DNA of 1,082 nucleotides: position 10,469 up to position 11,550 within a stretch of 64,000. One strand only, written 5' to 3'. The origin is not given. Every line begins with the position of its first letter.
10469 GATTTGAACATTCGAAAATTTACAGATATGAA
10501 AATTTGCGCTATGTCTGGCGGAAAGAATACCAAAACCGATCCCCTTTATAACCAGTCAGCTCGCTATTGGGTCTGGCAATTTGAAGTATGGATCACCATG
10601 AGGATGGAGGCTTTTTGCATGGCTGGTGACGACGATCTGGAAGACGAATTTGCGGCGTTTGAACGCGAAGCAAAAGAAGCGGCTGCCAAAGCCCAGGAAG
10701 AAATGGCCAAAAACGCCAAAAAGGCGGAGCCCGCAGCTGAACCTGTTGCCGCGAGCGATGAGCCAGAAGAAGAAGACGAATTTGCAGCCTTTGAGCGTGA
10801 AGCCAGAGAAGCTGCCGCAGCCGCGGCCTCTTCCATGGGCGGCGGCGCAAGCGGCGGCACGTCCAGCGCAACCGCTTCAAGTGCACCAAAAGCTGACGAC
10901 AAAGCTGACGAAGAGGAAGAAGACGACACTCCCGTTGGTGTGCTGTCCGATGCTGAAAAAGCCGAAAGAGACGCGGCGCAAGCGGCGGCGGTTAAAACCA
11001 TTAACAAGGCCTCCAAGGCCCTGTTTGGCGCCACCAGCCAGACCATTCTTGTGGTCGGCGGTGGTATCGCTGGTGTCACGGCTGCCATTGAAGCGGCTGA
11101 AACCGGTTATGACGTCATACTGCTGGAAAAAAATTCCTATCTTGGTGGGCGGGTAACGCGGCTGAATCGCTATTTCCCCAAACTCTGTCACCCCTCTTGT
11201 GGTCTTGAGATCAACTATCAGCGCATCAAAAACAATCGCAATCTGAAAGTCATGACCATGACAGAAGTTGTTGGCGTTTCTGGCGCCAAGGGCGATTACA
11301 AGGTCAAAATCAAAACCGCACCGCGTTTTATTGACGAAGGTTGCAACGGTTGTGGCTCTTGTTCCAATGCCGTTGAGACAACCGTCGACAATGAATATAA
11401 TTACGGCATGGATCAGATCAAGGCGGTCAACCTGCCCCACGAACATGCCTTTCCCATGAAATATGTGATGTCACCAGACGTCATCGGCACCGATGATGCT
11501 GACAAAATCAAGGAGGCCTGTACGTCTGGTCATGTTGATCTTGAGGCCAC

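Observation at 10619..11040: QmoA carries an unusual ~140-aa acidic, alanine-rich N-terminal extension with an internal repeat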

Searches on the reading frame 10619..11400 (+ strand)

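Call 51: search_solved_structures(query=window:10619-11400:+, max_evalue=0.001, show_alignments=2)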
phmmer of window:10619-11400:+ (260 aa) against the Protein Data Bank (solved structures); distinct sequences matched with E-value up to 0.001: 37.
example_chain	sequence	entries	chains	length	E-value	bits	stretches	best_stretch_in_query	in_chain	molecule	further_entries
5odc_A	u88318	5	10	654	2.9e-21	79.8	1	130-260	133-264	Heterodisulfide reductase, subunit A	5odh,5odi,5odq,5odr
8rvv_A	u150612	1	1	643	1.2e-20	77.8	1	103-251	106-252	H(2):CoB-CoM heterodisulfide,ferredoxin reductase subunit A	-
8rvu_a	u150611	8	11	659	1.2e-20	77.8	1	103-251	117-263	H(2):CoB-CoM heterodisulfide,ferredoxin reductase subunit A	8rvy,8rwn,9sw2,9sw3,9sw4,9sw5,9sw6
9sfi_A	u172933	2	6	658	4.7e-17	66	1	139-260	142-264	CoB--CoM heterodisulfide reductase iron-sulfur subunit A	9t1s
7bkb_A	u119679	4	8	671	2.7e-14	57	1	128-251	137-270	CoB--CoM heterodisulfide reductase iron-sulfur subunit A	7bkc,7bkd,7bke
7c49_A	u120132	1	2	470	4.3e-06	30.1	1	119-179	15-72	Amine oxidase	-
7e7h_A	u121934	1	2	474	4.6e-06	30.1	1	120-179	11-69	Amino_oxidase domain-containing protein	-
5ttj_A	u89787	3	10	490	5.1e-06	29.9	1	119-179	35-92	Amine oxidase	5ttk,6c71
7kho_A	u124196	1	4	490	5.2e-06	29.9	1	119-179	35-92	Amine oxidase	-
7khn_A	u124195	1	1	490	5.2e-06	29.9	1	119-179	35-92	Amine oxidase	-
4zn0_A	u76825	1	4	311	9.8e-06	29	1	141-221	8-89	Thioredoxin reductase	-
7u6l_A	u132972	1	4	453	3.8e-05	27.1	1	139-179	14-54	Amine oxidase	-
6de6_A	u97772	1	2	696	0.00012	25.4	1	139-208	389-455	Histamine dehydrogenase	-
7c4a_A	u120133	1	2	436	0.00023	24.5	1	141-179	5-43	Amine oxidase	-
8dq7_A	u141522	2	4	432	0.00029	24.2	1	142-179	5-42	Amine oxidase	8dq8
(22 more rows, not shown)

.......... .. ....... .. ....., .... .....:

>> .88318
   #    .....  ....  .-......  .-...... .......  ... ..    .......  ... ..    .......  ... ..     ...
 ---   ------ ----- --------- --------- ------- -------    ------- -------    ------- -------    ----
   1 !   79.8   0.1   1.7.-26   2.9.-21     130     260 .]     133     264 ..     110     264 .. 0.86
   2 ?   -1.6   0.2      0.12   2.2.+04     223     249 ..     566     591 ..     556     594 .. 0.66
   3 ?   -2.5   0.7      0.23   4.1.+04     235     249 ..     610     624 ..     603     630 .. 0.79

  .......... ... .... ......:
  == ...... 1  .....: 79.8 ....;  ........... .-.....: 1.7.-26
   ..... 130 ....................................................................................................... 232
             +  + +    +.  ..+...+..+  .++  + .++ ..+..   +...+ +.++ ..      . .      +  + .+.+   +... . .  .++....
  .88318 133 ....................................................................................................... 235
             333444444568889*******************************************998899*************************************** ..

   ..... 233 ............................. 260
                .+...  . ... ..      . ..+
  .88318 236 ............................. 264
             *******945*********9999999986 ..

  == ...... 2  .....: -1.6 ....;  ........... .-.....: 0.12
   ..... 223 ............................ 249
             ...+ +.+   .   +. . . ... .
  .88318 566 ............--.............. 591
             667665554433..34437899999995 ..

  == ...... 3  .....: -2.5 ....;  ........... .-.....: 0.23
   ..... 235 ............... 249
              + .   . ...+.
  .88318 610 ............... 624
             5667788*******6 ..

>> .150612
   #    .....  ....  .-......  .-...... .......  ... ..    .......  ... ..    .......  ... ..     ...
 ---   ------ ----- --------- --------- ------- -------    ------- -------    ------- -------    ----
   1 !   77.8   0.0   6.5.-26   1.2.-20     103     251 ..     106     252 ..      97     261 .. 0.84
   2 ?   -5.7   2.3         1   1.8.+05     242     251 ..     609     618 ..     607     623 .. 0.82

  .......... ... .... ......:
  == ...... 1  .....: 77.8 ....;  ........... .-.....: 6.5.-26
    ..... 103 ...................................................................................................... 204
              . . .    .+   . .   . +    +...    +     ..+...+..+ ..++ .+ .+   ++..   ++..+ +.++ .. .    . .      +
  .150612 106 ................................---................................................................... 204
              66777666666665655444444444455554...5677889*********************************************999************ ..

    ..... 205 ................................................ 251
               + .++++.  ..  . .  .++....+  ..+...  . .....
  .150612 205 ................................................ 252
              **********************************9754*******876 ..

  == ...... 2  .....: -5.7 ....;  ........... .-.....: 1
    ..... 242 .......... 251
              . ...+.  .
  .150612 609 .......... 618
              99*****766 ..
